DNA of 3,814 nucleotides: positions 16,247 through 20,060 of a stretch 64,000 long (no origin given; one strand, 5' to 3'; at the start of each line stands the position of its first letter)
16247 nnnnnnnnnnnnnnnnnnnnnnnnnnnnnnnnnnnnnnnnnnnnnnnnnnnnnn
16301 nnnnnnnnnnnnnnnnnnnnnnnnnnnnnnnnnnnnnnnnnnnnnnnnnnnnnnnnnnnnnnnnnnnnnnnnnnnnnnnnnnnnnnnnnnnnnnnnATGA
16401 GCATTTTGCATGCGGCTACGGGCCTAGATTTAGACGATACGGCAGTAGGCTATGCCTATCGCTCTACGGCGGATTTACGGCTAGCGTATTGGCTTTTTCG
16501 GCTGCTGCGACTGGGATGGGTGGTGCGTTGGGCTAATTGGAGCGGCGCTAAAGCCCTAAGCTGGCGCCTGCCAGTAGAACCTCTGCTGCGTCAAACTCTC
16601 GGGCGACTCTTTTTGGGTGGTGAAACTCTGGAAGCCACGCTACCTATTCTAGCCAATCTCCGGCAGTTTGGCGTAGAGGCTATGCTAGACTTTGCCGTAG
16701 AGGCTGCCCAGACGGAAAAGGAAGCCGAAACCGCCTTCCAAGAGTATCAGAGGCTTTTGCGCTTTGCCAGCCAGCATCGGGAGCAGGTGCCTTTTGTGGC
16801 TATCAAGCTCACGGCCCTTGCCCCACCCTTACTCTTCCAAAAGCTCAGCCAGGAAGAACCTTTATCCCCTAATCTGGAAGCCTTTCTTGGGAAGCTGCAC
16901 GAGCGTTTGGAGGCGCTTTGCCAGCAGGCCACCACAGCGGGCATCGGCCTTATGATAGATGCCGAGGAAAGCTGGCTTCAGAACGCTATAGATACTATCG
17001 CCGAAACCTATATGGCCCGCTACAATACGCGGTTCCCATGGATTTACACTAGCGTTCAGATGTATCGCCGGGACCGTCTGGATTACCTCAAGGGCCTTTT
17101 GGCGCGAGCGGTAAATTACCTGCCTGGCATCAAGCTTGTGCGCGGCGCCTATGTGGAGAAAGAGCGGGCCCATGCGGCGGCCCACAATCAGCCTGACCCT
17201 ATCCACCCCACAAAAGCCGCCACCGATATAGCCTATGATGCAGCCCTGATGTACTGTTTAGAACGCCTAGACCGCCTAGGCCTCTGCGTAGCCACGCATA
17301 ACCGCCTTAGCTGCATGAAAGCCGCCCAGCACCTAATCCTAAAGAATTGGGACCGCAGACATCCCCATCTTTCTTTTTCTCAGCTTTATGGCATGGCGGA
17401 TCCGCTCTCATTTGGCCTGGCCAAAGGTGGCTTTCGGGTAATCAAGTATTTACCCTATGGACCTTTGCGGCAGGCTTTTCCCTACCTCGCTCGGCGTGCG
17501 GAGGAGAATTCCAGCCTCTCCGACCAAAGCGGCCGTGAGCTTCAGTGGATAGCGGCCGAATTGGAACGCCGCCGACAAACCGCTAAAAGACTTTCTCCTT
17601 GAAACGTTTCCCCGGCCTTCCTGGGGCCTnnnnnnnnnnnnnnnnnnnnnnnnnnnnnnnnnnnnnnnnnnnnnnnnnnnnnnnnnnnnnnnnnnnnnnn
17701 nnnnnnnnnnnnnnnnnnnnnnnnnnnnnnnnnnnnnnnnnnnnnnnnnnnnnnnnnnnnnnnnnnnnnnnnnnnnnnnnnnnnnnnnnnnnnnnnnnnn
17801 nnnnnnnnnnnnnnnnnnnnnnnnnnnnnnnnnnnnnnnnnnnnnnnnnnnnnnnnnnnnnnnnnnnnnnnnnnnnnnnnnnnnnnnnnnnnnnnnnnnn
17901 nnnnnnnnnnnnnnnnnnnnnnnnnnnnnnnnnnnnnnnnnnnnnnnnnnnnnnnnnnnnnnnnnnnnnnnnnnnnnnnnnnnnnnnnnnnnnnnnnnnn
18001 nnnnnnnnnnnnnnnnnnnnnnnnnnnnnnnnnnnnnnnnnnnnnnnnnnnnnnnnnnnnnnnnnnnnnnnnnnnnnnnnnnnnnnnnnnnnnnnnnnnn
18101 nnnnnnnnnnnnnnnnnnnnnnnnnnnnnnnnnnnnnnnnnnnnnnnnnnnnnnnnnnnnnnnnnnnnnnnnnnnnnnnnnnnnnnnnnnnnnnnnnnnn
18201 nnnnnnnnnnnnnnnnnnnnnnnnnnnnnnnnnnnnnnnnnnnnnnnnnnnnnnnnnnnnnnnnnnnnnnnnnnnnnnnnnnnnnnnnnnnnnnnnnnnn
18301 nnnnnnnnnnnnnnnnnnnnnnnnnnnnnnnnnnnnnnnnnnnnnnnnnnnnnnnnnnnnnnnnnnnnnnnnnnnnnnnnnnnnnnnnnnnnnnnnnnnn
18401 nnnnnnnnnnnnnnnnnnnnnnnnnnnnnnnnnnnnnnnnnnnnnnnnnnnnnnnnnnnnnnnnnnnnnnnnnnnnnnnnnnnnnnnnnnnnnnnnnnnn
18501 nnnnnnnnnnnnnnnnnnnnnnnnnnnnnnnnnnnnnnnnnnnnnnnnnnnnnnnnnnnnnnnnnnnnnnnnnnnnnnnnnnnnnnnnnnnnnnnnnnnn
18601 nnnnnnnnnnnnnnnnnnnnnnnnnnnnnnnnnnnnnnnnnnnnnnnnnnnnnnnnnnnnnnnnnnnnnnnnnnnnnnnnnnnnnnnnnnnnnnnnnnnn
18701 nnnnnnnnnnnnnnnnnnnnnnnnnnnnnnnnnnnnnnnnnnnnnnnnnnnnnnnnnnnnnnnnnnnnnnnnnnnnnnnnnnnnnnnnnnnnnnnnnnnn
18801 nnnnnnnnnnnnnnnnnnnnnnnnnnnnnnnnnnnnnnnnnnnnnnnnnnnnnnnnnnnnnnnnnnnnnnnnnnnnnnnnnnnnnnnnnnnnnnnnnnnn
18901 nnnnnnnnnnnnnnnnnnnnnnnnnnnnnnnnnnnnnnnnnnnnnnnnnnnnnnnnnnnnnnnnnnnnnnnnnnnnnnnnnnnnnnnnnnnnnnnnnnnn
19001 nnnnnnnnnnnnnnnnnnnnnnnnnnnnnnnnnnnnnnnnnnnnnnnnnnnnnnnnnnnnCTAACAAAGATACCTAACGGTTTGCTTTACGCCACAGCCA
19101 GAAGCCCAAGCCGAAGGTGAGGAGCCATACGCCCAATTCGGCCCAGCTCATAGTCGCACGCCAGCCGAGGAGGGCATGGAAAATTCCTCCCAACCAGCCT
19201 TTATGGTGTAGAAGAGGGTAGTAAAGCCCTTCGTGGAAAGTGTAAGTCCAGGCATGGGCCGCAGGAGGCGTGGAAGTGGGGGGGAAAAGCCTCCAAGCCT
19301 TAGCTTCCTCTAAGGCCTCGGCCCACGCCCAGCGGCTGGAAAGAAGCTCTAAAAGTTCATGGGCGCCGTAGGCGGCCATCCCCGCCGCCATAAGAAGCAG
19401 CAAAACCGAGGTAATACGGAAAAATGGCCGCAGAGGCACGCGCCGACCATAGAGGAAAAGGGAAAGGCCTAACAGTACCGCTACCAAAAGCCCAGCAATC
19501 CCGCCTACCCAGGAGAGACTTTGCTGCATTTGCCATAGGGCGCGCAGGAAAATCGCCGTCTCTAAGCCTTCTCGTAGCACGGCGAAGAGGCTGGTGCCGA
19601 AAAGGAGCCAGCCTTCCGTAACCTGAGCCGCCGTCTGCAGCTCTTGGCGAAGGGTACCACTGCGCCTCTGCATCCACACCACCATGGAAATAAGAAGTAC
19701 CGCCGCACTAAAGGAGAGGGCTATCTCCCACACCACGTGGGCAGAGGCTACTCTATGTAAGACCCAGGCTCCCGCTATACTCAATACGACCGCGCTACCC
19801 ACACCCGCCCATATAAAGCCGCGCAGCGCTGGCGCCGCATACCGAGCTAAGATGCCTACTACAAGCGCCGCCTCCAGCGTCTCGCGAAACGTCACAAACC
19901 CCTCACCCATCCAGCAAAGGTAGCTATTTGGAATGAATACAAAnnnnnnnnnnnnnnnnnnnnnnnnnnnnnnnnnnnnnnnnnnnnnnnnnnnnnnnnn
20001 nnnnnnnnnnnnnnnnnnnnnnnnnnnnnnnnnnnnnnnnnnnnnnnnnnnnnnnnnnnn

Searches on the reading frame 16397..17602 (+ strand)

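Call 69: search_protein_families(library=pfam, proteins=[window:16397-17602:+], max_evalue=0.00001)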
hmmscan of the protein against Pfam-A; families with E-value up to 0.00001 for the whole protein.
window:16397-17602:+ (401 aa): 1 family
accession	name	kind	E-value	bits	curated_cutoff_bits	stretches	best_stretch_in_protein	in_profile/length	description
PF01619.24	Pro_dh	-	3.8e-70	237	27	1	86-377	6-275/278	Proline dehydrogenase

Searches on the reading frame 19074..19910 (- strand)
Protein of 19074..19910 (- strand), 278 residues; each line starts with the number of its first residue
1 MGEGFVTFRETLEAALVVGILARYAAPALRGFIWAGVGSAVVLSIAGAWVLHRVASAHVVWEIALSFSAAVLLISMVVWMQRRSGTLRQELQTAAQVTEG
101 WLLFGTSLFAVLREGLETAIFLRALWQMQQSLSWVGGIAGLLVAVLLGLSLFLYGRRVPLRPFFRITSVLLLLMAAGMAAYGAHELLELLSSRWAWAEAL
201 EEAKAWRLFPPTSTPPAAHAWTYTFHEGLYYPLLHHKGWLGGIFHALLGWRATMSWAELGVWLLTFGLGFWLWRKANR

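Call 58: search_protein_families(library=pfam, proteins=[window:19074-19910:-], max_evalue=0.00001)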
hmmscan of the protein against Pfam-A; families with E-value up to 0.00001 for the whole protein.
window:19074-19910:- (278 aa): 1 family
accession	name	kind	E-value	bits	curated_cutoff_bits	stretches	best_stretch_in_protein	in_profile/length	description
PF03239.20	FTR1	-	1.1e-31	110.7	25.3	1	3-261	4-270/284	Iron permease FTR1 family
